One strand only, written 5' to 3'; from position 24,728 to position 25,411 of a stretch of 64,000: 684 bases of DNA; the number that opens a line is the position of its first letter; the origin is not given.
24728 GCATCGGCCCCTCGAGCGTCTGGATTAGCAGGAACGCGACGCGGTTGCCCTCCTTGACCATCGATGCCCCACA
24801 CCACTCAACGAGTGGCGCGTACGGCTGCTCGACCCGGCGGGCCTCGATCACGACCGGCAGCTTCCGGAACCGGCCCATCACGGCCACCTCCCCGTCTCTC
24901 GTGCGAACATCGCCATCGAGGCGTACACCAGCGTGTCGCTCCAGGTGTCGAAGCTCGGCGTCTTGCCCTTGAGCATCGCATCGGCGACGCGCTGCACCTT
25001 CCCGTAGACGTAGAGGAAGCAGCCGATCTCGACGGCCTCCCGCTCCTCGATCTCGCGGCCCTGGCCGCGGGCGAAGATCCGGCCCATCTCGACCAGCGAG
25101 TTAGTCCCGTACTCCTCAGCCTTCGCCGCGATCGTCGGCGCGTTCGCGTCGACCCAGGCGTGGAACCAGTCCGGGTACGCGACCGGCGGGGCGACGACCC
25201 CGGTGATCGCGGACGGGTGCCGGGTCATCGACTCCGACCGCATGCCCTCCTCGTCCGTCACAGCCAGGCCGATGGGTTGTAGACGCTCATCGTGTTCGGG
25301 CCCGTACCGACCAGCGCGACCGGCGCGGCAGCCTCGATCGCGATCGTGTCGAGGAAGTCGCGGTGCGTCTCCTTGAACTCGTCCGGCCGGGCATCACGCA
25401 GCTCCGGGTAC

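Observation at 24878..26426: Phage PurA homologue with altered P-loop, coupled to a MazG-like gene: candidate PurZ/MazZ pair for 2-aminoadenine (Z) DNA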

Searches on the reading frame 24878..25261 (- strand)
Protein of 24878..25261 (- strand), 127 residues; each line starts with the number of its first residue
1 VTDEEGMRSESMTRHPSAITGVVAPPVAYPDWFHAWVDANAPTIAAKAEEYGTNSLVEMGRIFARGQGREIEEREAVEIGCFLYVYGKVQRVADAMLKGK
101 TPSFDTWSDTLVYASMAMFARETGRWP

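Call 3: search_protein_families(library=pfam, proteins=[window:24878-25261:-], max_evalue=0.01)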
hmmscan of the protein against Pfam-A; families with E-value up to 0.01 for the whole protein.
window:24878-25261:- (127 aa): 0 families

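Call 4: search_protein_families(library=phrogs, proteins=[window:24878-25261:-], max_evalue=0.001)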
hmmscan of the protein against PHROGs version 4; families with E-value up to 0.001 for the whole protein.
window:24878-25261:- (127 aa): 0 families

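Call 6: search_solved_structures(query=window:24878-25261:-, max_evalue=10, show_alignments=3)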
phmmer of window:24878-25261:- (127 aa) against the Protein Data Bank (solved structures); distinct sequences matched with E-value up to 10: 1.
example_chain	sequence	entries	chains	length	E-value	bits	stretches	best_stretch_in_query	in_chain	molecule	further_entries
3d7i_A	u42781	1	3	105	0.63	13.5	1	24-74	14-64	carboxymuconolactone decarboxylase family protein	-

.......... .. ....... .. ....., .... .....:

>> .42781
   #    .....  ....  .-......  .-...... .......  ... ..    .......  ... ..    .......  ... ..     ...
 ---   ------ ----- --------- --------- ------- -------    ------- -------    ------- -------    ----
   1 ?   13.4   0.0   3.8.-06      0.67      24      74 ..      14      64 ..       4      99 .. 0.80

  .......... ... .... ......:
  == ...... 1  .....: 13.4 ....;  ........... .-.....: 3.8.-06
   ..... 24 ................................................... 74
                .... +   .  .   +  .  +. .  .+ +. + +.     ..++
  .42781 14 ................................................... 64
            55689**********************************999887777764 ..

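Call 22: search_protein_families(library=pfam, proteins=[window:24878-25261:-], max_evalue=5)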
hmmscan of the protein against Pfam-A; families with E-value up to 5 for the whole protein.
window:24878-25261:- (127 aa): 0 families

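Call 23: find_homologous_proteins(query=window:24878-25261:-, max_evalue=0.001)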
Query window:24878-25261:- (127 aa): 7 proteins with E <= 0.001 among 18 candidates.
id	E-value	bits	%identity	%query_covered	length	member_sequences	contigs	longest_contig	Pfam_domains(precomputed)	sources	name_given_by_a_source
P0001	2.9e-80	285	99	100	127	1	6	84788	-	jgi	jgi:hypothetical protein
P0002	2.0e-53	198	75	90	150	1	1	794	-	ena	-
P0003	8.9e-38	147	68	78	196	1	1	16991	-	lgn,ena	-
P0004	1.2e-35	140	59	84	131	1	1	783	-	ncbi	-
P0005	1.2e-34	137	60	80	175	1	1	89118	-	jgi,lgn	jgi:hypothetical protein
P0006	8.6e-32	128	53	89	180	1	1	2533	-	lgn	-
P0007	1.2e-28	118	56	76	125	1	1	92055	-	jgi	jgi:hypothetical protein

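Call 39: predict_structure(alignment_id=A1)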
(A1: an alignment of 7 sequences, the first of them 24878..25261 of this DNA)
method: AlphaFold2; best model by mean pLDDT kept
length: 127 residues; sequences in the alignment: 7
mean_pLDDT: 79.4   pTM: 0.64
mean pLDDT of the five models: 79.4, 78.2, 77.4, 76.3, 76.1
residues with pLDDT >= 90: 46; 70-90: 54; 50-70: 6; < 50: 21
segments of 3 or more residues with pLDDT < 50: 1-21
pLDDT, mean of each block of 10 residues (from residue 1): 40 41 61 88 89 85 97 91 91 92 88 90 81
secondary structure, 60 per line:
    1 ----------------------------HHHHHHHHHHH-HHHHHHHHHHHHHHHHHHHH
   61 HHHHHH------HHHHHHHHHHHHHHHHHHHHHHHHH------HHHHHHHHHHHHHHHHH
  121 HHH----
elements in order: H29-39 H41-66 H73-97 H104-123

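Call 43: fold_search(model_id=the predicted structure, library=pdb)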
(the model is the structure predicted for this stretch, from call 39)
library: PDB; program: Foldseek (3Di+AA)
matches with E <= 10: 71; with E <= 0.001: 0
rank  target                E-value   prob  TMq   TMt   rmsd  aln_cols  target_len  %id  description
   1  4zv5_A                1.9e+00  0.15  0.21  0.27   9.8        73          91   18  Crystal structure of N-myristoylated mouse mammary tumor virus matrix protein (released 2016-01-27)
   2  5hyb_A                2.3e+00  0.14  0.20  0.27  10.1        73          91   19  Crystal structure of myristoylated Y81A mutant MMTV matrix protein (released 2017-06-28)
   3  6fes_A                3.2e+00  0.07  0.22  0.09  14.7       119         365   14  Crystal structure of novel repeat protein BRIC2 fused to DARPin D12 (released 2018-09-05)
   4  3sc3_B                4.2e+00  0.10  0.17  0.11   9.2        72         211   12  Crystal structure of a Putative DNA replication regulator Hda (Sama_1916) from SHEWANELLA AMAZONENSIS SB2B at 3.00 A r (released 2011-07-13)
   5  5iit_C                4.5e+00  0.16  0.37  0.14  18.1        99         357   11  Structure of SPX domain of the yeast inorganic polyphophate polymerase Vtc4 crystallized by carrier-driven crystalliza (released 2016-04-27)
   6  5odw_C                4.5e+00  0.06  0.25  0.18  16.8       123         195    9  Structure of the FpvAI-pyocin S2 complex (released 2017-11-08)
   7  5v3h                  4.5e+00  0.02  0.17  0.07  19.3       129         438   10  Crystal structure of SMYD2 with SAM and EPZ033294 (released 2018-04-25)
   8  5iit_D                4.7e+00  0.16  0.37  0.14  18.1        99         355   11  Structure of SPX domain of the yeast inorganic polyphophate polymerase Vtc4 crystallized by carrier-driven crystalliza (released 2016-04-27)
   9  5iit_B                4.7e+00  0.16  0.37  0.14  18.1        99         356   11  Structure of SPX domain of the yeast inorganic polyphophate polymerase Vtc4 crystallized by carrier-driven crystalliza (released 2016-04-27)
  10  5lu1_F                4.7e+00  0.07  0.26  0.17  13.2       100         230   15  Human 14-3-3 sigma CLU3 mutant complexed with short HSPB6 phosphopeptide (released 2017-02-01)
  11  8c5v_C                4.7e+00  0.05  0.22  0.22  14.2       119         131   11  Chemotaxis core signalling unit from E protein lysed E. coli cells (released 2023-09-13)
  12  8jem_B                4.7e+00  0.04  0.18  0.07  16.0       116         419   10  DltB tetramer in complex with inhibitor m-AMSA (released 2024-05-15)
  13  3fyb_B                5.0e+00  0.13  0.21  0.29   7.5        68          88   15  Crystal structure of a protein of unknown function (DUF1244) from Alcanivorax borkumensis (released 2009-02-03)
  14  5iit_A                5.3e+00  0.15  0.37  0.14  18.1        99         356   11  Structure of SPX domain of the yeast inorganic polyphophate polymerase Vtc4 crystallized by carrier-driven crystalliza (released 2016-04-27)
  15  6zhi_B                5.3e+00  0.12  0.29  0.18  11.7        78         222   19  Structure of the Plasmodium falciparum Hsp70-x substrate binding domain in complex with hydrophobic peptide (released 2020-09-09)
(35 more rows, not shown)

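Call 47: search_protein_representatives(alignment_id=A1)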
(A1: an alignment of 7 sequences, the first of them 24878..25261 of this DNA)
Query: 7 sequences, 140 profile positions. Proteins with E-value up to 0.001 (for the whole library): 918; up to 1e-10: 567; up to 1e-30: 33. The best 150 are listed.
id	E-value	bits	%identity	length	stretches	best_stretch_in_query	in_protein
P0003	2.5e-59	215.4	-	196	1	3-140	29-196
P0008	1.6e-49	183.7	-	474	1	30-140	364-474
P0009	2.0e-49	183.3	-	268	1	31-140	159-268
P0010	2.5e-49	183.0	-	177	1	33-140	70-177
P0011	3.4e-49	182.6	-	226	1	36-140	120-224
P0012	1.9e-48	180.2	-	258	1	27-140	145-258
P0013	2.6e-47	176.5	-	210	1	37-140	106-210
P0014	5.1e-47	175.5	-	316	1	34-140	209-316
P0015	7.6e-47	175.0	-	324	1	33-140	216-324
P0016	2.3e-46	173.4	-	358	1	35-140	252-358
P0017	4.3e-45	169.3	-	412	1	32-140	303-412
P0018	4.5e-45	169.2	-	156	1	25-140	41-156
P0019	1.5e-44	167.5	-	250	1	37-140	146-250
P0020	2.3e-44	166.9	-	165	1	37-140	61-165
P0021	5.4e-44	165.7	-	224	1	34-140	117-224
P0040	1.7e-30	122.0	-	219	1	38-140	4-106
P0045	4.0e-28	114.3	-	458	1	34-140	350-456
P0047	5.2e-28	113.9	-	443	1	39-140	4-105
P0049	3.0e-27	111.5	-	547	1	42-140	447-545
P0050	3.3e-27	111.3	-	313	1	39-140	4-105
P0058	6.5e-26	107.1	-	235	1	38-140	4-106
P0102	5.8e-22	94.4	-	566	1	35-140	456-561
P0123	4.5e-21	91.5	-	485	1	38-140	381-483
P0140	1.9e-20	89.4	-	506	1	23-137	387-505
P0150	3.7e-20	88.5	-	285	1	35-140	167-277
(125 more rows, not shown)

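Call 48: search_protein_families(library=pfam, proteins=[P0047, P0050, P0040, P0058, P0008, P0049, P0102, P0140, P0017, P0045], max_evalue=0.01)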
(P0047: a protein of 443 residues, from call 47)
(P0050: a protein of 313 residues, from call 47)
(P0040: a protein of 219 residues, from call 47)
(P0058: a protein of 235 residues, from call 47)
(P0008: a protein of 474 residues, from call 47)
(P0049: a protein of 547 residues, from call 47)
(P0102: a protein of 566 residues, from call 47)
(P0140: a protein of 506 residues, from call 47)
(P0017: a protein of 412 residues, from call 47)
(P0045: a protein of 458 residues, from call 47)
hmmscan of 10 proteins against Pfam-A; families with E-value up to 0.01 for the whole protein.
P0047 (443 aa): 1 family
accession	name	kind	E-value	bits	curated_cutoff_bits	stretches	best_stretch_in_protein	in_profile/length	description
PF11515.14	Cul7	-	0.0029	18.3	25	0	135-170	38-76/78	Mouse development and cellular proliferation protein Cullin-7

P0050 (313 aa): 0 families

P0040 (219 aa): 0 families

P0058 (235 aa): 0 families

P0008 (474 aa): 0 families

P0049 (547 aa): 0 families

P0102 (566 aa): 0 families

P0140 (506 aa): 1 family
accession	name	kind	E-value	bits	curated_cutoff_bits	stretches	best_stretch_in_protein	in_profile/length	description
PF00709.27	Adenylsucc_synt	-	2.2e-30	106.2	27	2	6-170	1-147/416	Adenylosuccinate synthetase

P0017 (412 aa): 0 families

P0045 (458 aa): 0 families

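Call 50: find_encoding_contigs(protein=P0001, flank=10000, max_places=6)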
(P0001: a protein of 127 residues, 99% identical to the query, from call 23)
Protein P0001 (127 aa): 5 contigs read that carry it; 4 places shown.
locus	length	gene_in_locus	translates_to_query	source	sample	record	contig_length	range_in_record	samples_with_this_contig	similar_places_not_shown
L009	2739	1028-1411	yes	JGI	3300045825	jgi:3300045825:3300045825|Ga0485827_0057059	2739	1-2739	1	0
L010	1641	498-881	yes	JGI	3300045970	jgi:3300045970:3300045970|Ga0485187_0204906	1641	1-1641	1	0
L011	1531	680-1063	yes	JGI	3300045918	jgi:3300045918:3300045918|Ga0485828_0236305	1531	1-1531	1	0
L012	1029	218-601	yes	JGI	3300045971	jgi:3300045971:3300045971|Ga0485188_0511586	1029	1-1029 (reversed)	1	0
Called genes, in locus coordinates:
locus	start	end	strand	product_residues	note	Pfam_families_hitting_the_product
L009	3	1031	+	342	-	?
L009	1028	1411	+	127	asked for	-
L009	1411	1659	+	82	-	-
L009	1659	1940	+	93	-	PF24729:Acb2_Tad1_hairpin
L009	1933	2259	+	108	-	-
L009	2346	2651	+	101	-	-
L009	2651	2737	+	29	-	?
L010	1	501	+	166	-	?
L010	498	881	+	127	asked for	-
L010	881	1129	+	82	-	-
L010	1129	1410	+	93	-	PF24729:Acb2_Tad1_hairpin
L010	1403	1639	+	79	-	?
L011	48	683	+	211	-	PF00709:Adenylsucc_synt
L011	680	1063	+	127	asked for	-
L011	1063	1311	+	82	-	-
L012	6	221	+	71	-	-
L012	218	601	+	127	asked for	-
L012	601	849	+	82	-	-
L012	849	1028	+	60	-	?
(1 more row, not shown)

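Call 51: find_encoding_contigs(protein=P0005, flank=8000, max_places=2)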
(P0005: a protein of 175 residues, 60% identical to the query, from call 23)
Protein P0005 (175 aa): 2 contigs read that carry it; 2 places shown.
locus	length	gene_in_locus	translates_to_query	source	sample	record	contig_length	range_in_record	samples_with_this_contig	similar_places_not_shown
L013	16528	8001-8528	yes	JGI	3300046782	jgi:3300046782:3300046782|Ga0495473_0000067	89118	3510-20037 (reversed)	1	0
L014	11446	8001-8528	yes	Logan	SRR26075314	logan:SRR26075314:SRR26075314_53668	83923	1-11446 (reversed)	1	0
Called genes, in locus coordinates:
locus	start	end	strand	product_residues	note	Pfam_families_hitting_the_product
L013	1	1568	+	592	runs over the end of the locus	PF00270:DEAD (weak), PF13307:Helicase_C_2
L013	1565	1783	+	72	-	-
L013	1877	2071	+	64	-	-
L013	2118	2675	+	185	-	-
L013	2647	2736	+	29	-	-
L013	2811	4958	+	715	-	PF00476:DNA_pol_A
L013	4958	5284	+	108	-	-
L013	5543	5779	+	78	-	-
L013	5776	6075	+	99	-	-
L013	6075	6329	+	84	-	-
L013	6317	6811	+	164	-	-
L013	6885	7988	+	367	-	PF00709:Adenylsucc_synt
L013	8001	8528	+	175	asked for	-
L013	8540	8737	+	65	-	-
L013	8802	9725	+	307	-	PF00692:dUTPase, PF22769:DCD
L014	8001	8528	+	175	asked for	-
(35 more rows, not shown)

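Call 52: find_encoding_contigs(protein=P0007, flank=8000, max_places=2)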
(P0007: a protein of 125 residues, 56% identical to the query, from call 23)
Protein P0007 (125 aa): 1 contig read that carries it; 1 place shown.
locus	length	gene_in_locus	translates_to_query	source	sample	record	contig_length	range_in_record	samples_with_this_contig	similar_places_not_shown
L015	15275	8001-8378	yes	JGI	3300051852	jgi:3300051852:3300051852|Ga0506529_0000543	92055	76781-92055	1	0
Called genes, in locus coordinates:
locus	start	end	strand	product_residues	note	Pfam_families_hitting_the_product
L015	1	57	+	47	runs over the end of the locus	-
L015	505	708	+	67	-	-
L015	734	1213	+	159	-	PF08719:NADAR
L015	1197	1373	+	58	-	-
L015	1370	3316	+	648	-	PF01612:DNA_pol_A_exo1, PF00476:DNA_pol_A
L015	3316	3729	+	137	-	PF01844:HNH (weak)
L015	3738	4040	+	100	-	-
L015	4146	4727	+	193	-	-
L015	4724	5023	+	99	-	-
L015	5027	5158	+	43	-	-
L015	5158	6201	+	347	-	-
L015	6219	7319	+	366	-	PF00709:Adenylsucc_synt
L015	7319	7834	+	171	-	-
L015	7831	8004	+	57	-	-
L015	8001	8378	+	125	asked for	-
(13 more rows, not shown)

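Call 53: find_encoding_contigs(protein=P0003, flank=8000, max_places=2)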
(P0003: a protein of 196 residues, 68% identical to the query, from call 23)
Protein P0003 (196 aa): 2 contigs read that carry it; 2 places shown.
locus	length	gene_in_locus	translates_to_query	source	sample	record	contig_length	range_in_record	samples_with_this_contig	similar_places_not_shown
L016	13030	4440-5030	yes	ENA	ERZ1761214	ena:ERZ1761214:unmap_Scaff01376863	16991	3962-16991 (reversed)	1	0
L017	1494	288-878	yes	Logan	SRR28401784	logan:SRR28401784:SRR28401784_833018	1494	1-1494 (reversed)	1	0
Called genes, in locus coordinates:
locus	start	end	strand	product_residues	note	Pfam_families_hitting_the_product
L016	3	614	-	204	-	?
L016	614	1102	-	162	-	-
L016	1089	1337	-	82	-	-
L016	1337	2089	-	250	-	-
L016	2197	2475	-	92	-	-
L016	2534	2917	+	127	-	-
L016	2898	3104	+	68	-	-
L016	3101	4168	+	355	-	PF00709:Adenylsucc_synt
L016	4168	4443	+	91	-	-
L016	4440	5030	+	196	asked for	-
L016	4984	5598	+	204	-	PF02945:Endonuclease_7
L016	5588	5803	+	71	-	-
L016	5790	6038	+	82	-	-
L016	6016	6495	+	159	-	-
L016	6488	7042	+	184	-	-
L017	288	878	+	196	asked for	-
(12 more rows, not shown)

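Call 63: search_protein_families(library=pfam, alignment_id=A3, max_evalue=0.01)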
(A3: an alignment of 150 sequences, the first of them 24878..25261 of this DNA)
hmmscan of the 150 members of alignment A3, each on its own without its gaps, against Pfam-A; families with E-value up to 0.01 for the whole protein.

A. member 1, window:24878-25261:- (127 aa): 0 families

B. families by the number of members that match (of 150 scanned): 11 families
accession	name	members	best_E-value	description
PF00709.27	Adenylsucc_synt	2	2.2e-30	Adenylosuccinate synthetase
PF05605.18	zf-Di19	2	0.0029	Drought induced 19 protein (Di19), zinc-binding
PF05615.18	THOC7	1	0.00012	Tho complex subunit 7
PF00096.32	zf-C2H2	1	0.0002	Zinc finger, C2H2 type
PF11515.14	Cul7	1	0.0029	Mouse development and cellular proliferation protein Cullin-7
PF19905.4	DUF6378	1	0.0055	Domain of unknown function (DUF6378)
PF24245.1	INO80F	1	0.0056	INO80 complex subunit F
PF13338.12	AbiEi_4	1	0.0062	Transcriptional regulator, AbiEi antitoxin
PF14457.11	Prok-E2_A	1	0.0063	Prokaryotic E2 family A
PF17824.6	DUF5586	1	0.0071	Family of unknown function (DUF5586)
PF13894.12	zf-C2H2_4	1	0.0097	C2H2-type zinc finger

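Call 64: search_solved_structures(query=A3, max_evalue=10, show_alignments=3)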
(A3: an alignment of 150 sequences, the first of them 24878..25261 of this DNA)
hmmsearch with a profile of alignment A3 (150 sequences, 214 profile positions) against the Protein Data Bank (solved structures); distinct sequences matched with E-value up to 10: 0.

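Call 68: fold_search(model_id=the predicted structure, library=viral)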
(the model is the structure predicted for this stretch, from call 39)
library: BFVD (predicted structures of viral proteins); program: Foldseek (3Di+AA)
matches with E <= 10: 238; with E <= 0.001: 7
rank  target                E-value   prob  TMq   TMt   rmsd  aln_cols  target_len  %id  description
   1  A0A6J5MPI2            1.7e-06  1.00  0.59  0.67   4.2       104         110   35  Uncharacterized protein [uncultured Caudovirales phage]
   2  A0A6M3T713            3.5e-06  1.00  0.66  0.29   2.4        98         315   41  (no name in the UniProt tables at hand)
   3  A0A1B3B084            3.9e-06  1.00  0.58  0.40  10.1       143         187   31  Uncharacterized protein [Gordonia phage Ghobes]
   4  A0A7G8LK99            1.5e-05  1.00  0.62  0.20   4.7       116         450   34  (no name in the UniProt tables at hand)
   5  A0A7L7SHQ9            2.9e-05  1.00  0.66  0.65   3.0       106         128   34  Uncharacterized protein [Gordonia phage Archimedes]
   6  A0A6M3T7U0            3.4e-05  1.00  0.64  0.47  14.7       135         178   24  (no name in the UniProt tables at hand)
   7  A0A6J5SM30            6.0e-05  1.00  0.65  0.57   3.3       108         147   32  Uncharacterized protein [uncultured Caudovirales phage]
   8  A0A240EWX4            2.9e-02  0.99  0.44  0.34   8.7       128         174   19  DUF6378 domain-containing protein [Vibrio phage JSF7]
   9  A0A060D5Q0            6.5e-02  0.99  0.45  0.25   5.9       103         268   17  DUF6378 domain-containing protein [Salmonella phage 9NA]
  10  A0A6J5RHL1            2.3e-01  0.91  0.41  0.49   5.7       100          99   18  DUF6378 domain-containing protein [uncultured Caudovirales phage]
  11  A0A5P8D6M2            2.3e-01  0.75  0.42  0.26  12.0       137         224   17  DUF6378 domain-containing protein [Mycobacterium phage LilMcDreamy]
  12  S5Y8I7                2.4e-01  0.97  0.47  0.38   3.6        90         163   17  (no name in the UniProt tables at hand)
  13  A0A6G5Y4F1            2.9e-01  0.90  0.43  0.33   6.1       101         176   20  (no name in the UniProt tables at hand)
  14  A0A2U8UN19            3.2e-01  0.72  0.40  0.34  16.3       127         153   16  Nucleotide modification associated domain-containing protein [Streptomyces phage FlowerPower]
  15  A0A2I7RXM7            3.4e-01  0.91  0.44  0.35   4.1        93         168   18  (no name in the UniProt tables at hand)
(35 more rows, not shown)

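Call 75: search_protein_families(library=phrogs, alignment_id=A3, max_evalue=0.01)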
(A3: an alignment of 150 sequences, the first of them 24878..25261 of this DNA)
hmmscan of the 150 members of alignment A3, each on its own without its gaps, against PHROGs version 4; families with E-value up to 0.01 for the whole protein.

A. member 1, window:24878-25261:- (127 aa): 0 families

B. families by the number of members that match (of 150 scanned): 17 families
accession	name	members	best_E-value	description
phrog_1211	-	2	9.6e-78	2-aminooxy adenylosuccinate synthetase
phrog_1485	-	2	0.00039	-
phrog_1035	-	1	1.5e-09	endonuclease VII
phrog_5558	-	1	2.9e-08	Lar-like restriction alleviation protein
phrog_2340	-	1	1.1e-06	endonuclease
phrog_2255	-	1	1.4e-06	HNH endonuclease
phrog_2633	-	1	2.3e-06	endonuclease VII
phrog_12813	-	1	3.4e-05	-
phrog_6611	-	1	3.6e-05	-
phrog_3314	-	1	0.0011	-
phrog_6762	-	1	0.0015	-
phrog_4889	-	1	0.0018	polynucleotide kinase/phosphorylase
phrog_5218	-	1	0.0035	-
phrog_35161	-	1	0.0036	-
phrog_7091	-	1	0.0038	HNH endonuclease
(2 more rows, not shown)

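Call 76: find_encoding_contigs(protein=P0047, flank=6000, max_places=2)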
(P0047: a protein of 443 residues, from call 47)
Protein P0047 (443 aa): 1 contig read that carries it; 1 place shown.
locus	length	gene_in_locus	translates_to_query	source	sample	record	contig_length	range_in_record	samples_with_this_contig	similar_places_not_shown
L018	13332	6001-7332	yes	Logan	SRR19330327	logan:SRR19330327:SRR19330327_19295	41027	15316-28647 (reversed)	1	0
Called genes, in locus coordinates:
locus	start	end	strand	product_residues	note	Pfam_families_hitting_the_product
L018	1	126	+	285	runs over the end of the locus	PF13479:AAA_24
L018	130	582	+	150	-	PF05037:DUF669 (weak)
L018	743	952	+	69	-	-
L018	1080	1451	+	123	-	-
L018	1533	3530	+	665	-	PF00476:DNA_pol_A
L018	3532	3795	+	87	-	-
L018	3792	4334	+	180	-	-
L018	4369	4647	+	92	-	-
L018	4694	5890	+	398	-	PF00709:Adenylsucc_synt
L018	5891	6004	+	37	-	-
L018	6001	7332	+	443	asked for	-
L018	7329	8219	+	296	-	PF00692:dUTPase, PF22769:DCD (weak)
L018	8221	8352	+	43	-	-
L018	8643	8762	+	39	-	-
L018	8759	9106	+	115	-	-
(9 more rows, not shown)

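Call 77: find_encoding_contigs(protein=P0150, flank=6000, max_places=2)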
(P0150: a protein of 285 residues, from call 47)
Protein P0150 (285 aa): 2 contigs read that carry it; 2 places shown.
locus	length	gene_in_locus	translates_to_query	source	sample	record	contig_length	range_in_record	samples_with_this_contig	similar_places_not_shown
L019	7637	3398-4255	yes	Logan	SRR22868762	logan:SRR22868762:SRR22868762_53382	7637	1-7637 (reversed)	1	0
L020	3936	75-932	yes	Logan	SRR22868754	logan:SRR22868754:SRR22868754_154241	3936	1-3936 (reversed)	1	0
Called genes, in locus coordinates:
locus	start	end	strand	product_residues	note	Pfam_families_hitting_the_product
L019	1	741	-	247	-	?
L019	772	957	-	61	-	-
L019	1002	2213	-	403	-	PF00206:Lyase_1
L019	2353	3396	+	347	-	PF00709:Adenylsucc_synt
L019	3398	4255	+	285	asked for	-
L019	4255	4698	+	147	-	-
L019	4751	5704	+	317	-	PF00692:dUTPase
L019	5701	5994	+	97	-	-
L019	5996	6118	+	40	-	-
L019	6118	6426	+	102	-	-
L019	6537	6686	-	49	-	-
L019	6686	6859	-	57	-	-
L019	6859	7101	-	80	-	-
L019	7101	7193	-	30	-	-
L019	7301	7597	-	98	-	-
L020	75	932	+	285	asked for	-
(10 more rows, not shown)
